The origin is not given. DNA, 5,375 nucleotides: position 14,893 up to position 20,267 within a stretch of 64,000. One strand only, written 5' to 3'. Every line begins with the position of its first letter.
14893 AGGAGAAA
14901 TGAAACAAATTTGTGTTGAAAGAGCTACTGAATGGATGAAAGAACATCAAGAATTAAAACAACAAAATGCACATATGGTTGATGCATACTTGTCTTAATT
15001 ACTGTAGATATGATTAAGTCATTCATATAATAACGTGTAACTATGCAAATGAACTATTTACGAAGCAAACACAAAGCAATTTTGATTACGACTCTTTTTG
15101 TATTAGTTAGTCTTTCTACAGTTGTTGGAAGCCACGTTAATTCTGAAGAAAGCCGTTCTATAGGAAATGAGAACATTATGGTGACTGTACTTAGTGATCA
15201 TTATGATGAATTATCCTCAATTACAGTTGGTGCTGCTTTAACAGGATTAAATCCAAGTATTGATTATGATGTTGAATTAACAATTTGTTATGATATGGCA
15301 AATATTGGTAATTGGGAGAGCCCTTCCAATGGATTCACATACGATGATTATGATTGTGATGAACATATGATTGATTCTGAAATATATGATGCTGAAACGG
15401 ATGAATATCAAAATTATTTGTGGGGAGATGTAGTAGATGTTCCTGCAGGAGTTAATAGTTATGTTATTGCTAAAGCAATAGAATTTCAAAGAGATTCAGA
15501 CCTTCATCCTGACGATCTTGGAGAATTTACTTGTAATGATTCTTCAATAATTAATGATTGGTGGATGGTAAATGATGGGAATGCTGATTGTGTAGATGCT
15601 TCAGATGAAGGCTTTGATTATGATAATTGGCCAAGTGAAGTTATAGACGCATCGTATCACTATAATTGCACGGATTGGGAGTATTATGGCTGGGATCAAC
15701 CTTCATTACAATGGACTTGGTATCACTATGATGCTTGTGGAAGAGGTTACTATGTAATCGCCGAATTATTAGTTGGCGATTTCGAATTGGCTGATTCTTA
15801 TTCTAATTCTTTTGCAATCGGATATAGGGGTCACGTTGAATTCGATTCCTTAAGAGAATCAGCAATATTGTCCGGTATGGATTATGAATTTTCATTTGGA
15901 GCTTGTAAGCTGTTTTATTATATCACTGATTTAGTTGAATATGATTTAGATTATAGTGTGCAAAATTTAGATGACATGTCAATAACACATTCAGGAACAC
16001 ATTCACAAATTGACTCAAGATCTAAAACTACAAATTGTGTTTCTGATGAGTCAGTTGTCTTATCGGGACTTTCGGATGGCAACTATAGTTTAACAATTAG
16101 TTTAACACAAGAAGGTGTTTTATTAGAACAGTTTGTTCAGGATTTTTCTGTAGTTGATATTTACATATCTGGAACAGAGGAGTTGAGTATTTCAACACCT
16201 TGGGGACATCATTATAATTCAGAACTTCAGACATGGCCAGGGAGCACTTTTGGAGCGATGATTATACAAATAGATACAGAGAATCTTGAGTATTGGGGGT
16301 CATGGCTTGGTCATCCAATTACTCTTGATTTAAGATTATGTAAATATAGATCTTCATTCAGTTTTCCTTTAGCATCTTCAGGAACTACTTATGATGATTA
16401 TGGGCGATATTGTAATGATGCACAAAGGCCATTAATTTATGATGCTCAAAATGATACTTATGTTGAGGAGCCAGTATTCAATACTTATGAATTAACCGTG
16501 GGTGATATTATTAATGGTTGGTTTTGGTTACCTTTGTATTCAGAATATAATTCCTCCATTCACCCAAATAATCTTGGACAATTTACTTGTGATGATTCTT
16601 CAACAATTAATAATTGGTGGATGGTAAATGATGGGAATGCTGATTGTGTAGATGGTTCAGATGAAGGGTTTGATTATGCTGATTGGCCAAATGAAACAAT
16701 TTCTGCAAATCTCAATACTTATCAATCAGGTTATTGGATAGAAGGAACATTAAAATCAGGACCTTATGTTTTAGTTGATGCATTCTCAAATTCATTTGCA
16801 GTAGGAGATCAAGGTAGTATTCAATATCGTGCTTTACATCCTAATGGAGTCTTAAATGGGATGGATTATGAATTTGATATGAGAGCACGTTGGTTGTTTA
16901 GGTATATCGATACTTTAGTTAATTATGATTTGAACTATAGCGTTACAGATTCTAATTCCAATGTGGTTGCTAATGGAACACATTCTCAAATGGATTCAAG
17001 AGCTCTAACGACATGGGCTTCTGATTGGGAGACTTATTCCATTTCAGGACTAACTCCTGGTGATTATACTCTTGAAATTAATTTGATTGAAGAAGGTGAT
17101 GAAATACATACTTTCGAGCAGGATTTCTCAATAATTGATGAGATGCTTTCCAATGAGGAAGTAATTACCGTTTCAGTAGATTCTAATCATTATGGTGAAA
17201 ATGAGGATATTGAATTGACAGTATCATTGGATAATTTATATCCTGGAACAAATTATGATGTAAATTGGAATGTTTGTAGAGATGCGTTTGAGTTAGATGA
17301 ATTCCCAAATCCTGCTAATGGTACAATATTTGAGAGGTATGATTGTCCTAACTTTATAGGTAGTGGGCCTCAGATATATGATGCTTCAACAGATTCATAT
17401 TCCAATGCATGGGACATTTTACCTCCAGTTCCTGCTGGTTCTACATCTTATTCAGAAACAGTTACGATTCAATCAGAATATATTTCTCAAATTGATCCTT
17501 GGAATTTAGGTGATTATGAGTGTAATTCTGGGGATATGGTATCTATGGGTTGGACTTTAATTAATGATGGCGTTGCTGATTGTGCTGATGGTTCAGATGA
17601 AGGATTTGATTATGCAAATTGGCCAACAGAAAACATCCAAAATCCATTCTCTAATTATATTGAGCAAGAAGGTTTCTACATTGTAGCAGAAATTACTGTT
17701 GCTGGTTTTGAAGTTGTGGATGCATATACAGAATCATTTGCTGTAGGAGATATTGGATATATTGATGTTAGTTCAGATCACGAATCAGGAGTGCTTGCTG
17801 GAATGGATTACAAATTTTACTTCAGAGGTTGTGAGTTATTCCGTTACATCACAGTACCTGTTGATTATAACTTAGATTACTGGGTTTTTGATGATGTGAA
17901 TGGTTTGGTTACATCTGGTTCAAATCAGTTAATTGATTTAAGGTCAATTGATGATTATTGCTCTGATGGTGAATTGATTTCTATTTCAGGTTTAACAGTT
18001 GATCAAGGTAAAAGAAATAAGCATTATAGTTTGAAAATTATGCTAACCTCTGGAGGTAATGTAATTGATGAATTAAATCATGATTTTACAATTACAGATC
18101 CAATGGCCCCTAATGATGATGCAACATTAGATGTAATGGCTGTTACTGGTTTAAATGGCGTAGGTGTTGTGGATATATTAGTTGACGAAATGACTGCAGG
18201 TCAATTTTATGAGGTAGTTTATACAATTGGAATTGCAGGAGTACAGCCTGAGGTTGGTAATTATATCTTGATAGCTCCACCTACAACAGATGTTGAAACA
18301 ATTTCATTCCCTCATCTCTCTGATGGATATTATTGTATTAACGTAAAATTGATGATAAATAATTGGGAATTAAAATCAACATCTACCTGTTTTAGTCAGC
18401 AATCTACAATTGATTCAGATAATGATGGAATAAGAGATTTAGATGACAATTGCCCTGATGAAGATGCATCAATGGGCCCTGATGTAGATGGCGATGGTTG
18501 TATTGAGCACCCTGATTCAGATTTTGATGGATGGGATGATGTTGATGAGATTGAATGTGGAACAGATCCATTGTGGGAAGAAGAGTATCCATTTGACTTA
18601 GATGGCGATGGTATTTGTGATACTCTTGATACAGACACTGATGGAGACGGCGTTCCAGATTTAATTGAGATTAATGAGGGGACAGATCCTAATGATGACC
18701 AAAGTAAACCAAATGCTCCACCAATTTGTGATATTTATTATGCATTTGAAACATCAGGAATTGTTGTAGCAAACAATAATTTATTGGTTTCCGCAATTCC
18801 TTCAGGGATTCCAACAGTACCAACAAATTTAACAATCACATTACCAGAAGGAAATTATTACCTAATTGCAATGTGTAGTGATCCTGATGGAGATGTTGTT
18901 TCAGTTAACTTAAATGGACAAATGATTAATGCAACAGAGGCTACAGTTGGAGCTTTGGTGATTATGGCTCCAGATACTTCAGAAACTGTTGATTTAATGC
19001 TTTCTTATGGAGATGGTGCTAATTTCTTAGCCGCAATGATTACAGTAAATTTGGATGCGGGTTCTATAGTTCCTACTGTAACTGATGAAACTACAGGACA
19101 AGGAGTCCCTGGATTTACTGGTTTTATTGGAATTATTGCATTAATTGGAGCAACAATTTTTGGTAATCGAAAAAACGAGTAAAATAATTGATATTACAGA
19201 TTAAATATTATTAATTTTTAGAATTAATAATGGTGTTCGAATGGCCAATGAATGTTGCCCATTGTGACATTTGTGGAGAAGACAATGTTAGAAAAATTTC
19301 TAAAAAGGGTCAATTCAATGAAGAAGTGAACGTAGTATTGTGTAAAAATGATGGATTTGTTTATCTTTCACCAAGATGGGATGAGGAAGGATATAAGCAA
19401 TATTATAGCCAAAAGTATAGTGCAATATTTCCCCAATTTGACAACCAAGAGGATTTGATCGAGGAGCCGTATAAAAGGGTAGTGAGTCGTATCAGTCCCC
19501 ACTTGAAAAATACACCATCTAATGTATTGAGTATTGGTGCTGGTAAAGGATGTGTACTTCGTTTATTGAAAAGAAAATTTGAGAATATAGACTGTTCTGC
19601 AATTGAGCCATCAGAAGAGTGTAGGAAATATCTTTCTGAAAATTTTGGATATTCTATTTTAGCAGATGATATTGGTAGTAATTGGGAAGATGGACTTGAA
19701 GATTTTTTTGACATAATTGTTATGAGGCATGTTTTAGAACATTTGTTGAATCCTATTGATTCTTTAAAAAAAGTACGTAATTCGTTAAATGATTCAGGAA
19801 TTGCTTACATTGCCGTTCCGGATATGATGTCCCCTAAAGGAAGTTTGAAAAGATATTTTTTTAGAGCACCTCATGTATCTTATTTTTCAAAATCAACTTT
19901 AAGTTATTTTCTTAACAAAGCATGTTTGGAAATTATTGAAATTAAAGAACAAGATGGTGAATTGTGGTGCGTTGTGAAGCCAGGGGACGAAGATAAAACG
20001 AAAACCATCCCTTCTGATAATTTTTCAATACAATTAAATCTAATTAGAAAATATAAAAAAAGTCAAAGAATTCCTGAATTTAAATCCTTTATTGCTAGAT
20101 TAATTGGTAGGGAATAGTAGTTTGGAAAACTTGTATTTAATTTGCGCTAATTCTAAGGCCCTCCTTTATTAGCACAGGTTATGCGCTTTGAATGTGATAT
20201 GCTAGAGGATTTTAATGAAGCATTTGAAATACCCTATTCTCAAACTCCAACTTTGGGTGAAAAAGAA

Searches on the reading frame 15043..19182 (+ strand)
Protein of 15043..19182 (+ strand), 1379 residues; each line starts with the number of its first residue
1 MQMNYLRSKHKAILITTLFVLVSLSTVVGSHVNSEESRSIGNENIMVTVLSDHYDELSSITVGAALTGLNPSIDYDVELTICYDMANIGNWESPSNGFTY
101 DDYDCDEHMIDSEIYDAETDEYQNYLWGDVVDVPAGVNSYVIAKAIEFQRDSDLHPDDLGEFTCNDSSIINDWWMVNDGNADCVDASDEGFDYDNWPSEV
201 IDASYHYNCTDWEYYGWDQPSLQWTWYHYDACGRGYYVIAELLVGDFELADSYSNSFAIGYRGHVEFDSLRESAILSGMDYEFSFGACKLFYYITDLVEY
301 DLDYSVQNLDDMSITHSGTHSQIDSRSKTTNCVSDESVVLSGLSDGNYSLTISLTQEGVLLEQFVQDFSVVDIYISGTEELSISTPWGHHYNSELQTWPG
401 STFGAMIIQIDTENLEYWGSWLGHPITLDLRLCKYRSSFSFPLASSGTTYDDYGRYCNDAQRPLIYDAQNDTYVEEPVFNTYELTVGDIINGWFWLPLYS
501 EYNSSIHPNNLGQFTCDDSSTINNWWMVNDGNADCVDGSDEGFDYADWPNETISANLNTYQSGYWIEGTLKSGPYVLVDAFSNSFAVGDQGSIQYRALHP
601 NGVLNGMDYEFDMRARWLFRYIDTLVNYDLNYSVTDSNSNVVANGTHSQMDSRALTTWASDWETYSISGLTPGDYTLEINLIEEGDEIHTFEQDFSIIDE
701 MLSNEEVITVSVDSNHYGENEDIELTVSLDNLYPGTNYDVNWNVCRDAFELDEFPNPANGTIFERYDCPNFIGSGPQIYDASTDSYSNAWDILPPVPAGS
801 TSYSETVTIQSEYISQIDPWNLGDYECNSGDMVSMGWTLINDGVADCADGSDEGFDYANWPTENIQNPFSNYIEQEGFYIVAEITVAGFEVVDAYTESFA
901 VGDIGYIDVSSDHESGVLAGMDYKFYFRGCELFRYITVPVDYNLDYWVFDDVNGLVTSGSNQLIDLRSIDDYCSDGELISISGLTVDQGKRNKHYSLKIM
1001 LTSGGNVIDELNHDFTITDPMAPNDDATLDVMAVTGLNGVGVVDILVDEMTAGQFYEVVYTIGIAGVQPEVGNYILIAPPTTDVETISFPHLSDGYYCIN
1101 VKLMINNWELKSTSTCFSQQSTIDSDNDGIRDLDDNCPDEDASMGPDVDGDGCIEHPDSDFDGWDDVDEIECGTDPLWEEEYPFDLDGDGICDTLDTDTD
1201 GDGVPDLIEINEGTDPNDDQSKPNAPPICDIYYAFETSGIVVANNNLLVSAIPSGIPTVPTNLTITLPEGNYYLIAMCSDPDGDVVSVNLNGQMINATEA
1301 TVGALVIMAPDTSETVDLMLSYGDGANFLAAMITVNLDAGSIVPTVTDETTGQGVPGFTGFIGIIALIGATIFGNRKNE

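Call 30: search_protein_families(library=pfam, proteins=[window:15043-19182:+], max_evalue=0.001)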
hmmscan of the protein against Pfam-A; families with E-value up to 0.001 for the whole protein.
window:15043-19182:+ (1379 aa): 2 families
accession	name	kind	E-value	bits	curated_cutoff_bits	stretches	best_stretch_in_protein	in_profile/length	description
PF00057.23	Ldl_recept_a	-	1.4e-09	38.5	24.1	0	513-541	7-34/37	Low-density lipoprotein receptor domain class A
PF12999.12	PRKCSH-like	-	3.8e-06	27.3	34.9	0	809-854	22-67/176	Glucosidase II beta subunit-like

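Call 73: search_protein_families(library=ncbifam, proteins=[window:15043-19182:+], max_evalue=0.01)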
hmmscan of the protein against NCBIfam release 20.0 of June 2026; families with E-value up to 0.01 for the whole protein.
window:15043-19182:+ (1379 aa): 2 families
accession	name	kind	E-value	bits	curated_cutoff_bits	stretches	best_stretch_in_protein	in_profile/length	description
NF047638.1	throspo3_MtsC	equivalog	0.00084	18.3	350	1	1119-1209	84-172/428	cell-cell cohesion MYXO-CTERM protein MtsC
NF053691.1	BamM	equivalog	0.0073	15.3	315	0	1124-1262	227-337/376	BamM family beta-barrel-assembly machinery protein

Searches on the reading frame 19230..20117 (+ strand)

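Call 54: search_protein_families(library=pfam, proteins=[window:19230-20117:+], max_evalue=0.00001)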
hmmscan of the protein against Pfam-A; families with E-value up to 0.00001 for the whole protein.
window:19230-20117:+ (295 aa): 3 families
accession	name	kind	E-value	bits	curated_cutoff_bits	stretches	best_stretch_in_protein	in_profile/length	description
PF13489.12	Methyltransf_23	-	1.1e-19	71.2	27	1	79-236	7-162/164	Methyltransferase domain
PF08242.18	Methyltransf_12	-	4.6e-08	34.1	30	1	100-191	1-97/98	Methyltransferase domain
PF08241.18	Methyltransf_11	-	1.6e-07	32.3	21.2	1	100-194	1-95/95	Methyltransferase domain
